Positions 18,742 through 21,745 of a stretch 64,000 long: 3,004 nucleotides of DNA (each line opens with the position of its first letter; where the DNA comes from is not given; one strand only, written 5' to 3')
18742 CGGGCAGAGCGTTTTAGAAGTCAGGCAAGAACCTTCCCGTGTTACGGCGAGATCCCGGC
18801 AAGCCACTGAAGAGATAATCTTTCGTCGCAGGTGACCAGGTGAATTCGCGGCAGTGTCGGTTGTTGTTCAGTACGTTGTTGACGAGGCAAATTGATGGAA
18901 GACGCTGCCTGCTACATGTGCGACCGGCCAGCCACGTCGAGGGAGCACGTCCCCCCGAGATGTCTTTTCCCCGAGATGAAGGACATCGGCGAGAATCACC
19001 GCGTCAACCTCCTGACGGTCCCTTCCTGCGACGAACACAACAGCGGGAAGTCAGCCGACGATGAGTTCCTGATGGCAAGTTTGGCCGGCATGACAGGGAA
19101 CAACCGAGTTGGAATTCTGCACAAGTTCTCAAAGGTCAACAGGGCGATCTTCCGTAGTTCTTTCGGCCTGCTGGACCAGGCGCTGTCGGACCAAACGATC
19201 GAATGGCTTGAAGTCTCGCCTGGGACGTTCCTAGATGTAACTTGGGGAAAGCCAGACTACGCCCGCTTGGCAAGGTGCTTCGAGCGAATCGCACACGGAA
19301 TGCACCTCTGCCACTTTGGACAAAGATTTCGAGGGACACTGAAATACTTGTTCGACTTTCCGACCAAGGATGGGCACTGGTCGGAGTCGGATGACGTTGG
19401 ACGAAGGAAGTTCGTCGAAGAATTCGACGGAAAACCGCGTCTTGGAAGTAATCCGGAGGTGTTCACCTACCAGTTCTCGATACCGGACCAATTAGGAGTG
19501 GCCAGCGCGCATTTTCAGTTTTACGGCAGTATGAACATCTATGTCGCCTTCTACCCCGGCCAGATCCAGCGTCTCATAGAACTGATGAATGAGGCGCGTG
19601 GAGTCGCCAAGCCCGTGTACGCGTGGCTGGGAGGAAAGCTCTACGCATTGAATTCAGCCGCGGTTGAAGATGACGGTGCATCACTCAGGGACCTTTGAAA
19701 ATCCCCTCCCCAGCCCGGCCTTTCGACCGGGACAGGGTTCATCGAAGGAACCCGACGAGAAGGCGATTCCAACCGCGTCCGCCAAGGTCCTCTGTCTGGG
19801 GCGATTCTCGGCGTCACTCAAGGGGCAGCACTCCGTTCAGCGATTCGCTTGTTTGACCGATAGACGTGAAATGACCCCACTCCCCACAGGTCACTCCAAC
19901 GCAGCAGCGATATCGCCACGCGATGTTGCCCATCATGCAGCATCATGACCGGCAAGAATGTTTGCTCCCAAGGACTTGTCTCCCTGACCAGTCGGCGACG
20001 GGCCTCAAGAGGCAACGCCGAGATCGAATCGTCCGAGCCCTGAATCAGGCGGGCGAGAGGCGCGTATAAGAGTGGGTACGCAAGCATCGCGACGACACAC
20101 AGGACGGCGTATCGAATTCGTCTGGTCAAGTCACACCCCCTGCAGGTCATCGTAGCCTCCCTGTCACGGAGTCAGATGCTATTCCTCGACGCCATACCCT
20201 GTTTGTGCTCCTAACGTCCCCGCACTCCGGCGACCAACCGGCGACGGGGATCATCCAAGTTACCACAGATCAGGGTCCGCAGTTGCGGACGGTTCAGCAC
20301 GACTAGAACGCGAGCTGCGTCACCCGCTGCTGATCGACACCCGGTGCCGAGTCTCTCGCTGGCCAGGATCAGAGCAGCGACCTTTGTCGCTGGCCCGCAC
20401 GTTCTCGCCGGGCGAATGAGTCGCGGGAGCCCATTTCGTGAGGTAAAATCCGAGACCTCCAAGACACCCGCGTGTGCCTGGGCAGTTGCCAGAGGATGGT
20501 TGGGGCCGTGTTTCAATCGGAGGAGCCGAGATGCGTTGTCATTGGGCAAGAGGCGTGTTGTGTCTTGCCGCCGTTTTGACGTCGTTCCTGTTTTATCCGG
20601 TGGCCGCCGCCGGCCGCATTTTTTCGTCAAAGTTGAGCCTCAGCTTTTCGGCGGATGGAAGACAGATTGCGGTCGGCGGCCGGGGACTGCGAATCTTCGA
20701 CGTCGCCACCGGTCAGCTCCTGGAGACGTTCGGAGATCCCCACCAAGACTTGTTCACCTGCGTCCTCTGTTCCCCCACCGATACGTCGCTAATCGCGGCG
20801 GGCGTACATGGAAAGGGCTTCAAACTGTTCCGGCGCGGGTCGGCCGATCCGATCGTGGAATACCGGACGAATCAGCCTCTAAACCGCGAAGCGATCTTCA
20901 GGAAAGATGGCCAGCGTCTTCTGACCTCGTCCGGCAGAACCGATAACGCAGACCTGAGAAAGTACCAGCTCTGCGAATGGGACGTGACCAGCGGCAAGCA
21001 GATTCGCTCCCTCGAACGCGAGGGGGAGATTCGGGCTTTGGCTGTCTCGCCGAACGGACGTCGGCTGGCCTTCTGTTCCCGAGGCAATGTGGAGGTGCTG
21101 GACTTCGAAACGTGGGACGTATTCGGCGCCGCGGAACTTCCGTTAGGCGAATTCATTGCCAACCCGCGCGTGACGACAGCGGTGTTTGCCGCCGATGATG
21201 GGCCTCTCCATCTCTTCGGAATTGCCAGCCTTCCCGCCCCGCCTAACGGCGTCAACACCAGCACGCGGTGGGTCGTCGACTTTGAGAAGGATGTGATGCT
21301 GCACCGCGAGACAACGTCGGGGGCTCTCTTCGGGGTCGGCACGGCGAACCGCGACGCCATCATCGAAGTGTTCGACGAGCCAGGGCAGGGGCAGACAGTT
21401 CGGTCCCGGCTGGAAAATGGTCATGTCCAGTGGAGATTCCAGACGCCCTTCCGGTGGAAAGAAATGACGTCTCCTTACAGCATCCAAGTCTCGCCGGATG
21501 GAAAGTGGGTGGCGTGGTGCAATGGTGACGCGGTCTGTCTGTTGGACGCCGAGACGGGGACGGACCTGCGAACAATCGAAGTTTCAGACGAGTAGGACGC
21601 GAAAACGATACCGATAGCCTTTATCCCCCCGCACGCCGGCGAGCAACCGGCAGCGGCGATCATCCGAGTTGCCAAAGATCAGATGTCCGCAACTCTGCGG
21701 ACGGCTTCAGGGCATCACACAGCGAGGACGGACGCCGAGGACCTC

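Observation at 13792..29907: ~16-kb genomic island integrated into the 3' end of tRNA-Val, with a precise 15-bp direct repeat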

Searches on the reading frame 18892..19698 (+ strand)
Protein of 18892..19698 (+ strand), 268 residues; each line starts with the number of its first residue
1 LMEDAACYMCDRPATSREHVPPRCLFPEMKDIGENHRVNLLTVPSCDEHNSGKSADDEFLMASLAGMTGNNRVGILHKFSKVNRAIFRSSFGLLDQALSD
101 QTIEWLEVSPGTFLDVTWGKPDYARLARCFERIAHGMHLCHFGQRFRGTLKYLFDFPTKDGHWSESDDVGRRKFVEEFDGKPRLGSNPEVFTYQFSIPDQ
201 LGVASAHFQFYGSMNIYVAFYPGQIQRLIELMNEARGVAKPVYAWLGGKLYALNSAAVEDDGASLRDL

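Call 8: search_protein_families(library=pfam, proteins=[window:18892-19698:+], max_evalue=0.01)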
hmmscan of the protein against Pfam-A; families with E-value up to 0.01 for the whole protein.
window:18892-19698:+ (268 aa): 0 families

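Call 10: search_protein_families(library=phrogs, proteins=[window:18892-19698:+], max_evalue=0.01)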
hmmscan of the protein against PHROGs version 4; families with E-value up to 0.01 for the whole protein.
window:18892-19698:+ (268 aa): 0 families

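Call 11: search_protein_families(library=padloc, proteins=[window:18892-19698:+], max_evalue=0.01)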
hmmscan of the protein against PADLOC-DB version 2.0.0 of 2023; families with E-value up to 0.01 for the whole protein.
window:18892-19698:+ (268 aa): 0 families

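Call 52: search_protein_families(library=pfam, proteins=[window:18892-19698:+], max_evalue=1)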
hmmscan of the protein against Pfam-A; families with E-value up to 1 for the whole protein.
window:18892-19698:+ (268 aa): 0 families

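Call 53: search_protein_families(library=ncbifam, proteins=[window:18892-19698:+], max_evalue=0.01)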
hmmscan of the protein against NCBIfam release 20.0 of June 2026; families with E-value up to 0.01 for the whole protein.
window:18892-19698:+ (268 aa): 0 families

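Call 73: search_solved_structures(query=window:18892-19698:+, max_evalue=1)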
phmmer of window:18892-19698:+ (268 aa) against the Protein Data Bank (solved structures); distinct sequences matched with E-value up to 1: 0.

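Call 117: predict_structure(protein=window:18892-19698:+)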
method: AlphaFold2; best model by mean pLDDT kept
length: 268 residues; sequences in the alignment: 1
mean_pLDDT: 31.9   pTM: 0.20
mean pLDDT of the five models: 31.9, 30.5, 27.3, 27.1, 26.4
residues with pLDDT >= 90: 0; 70-90: 0; 50-70: 0; < 50: 268
segments of 3 or more residues with pLDDT < 50: 1-268
pLDDT, mean of each block of 10 residues (from residue 1): 27 36 31 31 31 34 28 26 24 26 24 27 36 32 33 33 36 36 31 34 33 32 41 38 34 35 32
secondary structure, 60 per line:
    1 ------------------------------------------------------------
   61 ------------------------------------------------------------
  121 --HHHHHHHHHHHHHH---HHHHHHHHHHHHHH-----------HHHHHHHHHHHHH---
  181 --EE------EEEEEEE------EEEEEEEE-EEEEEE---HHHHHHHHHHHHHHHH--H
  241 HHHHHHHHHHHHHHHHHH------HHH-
elements in order: H123-136 H140-153 H165-177 E191-197 E204-211 E213-218 H222-237 H240-258

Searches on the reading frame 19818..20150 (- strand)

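Call 52: search_protein_families(library=pfam, proteins=[window:19818-20150:-], max_evalue=1)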
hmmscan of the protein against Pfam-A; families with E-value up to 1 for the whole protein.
window:19818-20150:- (110 aa): 1 family
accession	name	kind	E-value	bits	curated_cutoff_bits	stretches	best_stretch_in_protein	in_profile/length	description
PF21411.2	Rap1_C_Sp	-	0.21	11.6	27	1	54-81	9-36/40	S. pombe DNA-binding protein Rap1, C-terminal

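Call 91: search_protein_families(library=phrogs, proteins=[window:19818-20150:-], max_evalue=0.01)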
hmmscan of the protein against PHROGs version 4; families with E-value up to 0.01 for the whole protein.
window:19818-20150:- (110 aa): 0 families

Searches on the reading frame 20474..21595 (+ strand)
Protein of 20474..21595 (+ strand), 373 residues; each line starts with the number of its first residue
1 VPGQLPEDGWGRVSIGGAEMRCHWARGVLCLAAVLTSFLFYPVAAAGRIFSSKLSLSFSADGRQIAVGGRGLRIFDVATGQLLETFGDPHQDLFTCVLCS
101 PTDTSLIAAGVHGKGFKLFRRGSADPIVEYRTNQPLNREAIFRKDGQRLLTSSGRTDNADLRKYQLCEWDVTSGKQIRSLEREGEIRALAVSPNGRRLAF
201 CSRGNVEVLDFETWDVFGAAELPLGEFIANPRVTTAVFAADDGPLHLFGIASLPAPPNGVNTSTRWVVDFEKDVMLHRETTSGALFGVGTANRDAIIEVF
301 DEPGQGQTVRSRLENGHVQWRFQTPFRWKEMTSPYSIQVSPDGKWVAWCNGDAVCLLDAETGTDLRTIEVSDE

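Call 8: search_protein_families(library=pfam, proteins=[window:20474-21595:+], max_evalue=0.01)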
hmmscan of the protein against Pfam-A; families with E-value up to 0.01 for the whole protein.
window:20474-21595:+ (373 aa): 15 families
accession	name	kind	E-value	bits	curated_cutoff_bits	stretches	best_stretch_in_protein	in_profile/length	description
PF25174.1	Beta-prop_THOC3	-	1.5e-13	50.8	305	2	55-153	7-107/272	THOC3 beta-propeller domain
PF07676.18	PD40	-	3e-09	37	20.9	1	183-205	8-30/38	WD40-like Beta Propeller Repeat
PF23414.1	Beta-prop_EML_2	-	2.7e-08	33.9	90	0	165-216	21-73/266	Echinoderm microtubule-associated protein second beta-propeller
PF00400.38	WD40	-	2.5e-07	31.4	27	0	174-203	1-32/39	WD domain, G-beta repeat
PF24814.1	WD40_Prp19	-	1.3e-06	28.1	320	0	169-213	162-208/281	Prp19 WD40 domain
PF24817.1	WD40_WDHD1_1st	-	2.4e-06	27.4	109.9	1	83-202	169-284/291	WDHD1 first WD40 domain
PF12894.13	ANAPC4_WD40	-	3.9e-06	27.5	22.9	0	176-214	28-70/91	Anaphase-promoting complex subunit 4 WD40 domain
PF24807.1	WD40_CDC20-Fz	-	3.8e-05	23.6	200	1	55-203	140-285/292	CDC20/Fizzy WD40 domain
PF24796.1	WDR55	-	4.9e-05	22.9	200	1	55-214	58-211/296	WDR55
PF25173.1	Beta-prop_WDR3_1st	-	6.9e-05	23.1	154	0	167-213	12-60/184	WDR3 first beta-propeller domain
PF23393.2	Beta-prop_WDR90_POC16_2nd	-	0.0004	20.1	60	1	70-202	16-146/291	WDR90/POC16, second beta-propeller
PF24805.1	EIF3I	-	0.0018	17.9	200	0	166-202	76-112/324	EIF3I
PF25172.1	Beta-prop_WDR3_2nd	-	0.0024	17.6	140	0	55-199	4-149/293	WDR3 second beta-propeller domain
PF24782.2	WD40_MABP1-WDR62_2nd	-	0.0036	16.7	290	0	166-215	69-121/341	MABP1/WDR62 second WD40 domain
PF25168.1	Beta-prop_WDR36-Utp21_2nd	-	0.0057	16.4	84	0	141-209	247-307/335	WDR36/Utp21 second beta-propeller domain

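Call 11: search_protein_families(library=padloc, proteins=[window:20474-21595:+], max_evalue=0.01)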
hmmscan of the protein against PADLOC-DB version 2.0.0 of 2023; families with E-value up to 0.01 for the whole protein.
window:20474-21595:+ (373 aa): 0 families

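Call 53: search_protein_families(library=ncbifam, proteins=[window:20474-21595:+], max_evalue=0.01)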
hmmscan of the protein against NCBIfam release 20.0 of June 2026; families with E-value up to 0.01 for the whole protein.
window:20474-21595:+ (373 aa): 0 families

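Call 91: search_protein_families(library=phrogs, proteins=[window:20474-21595:+], max_evalue=0.01)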
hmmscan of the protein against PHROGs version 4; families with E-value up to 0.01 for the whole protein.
window:20474-21595:+ (373 aa): 0 families
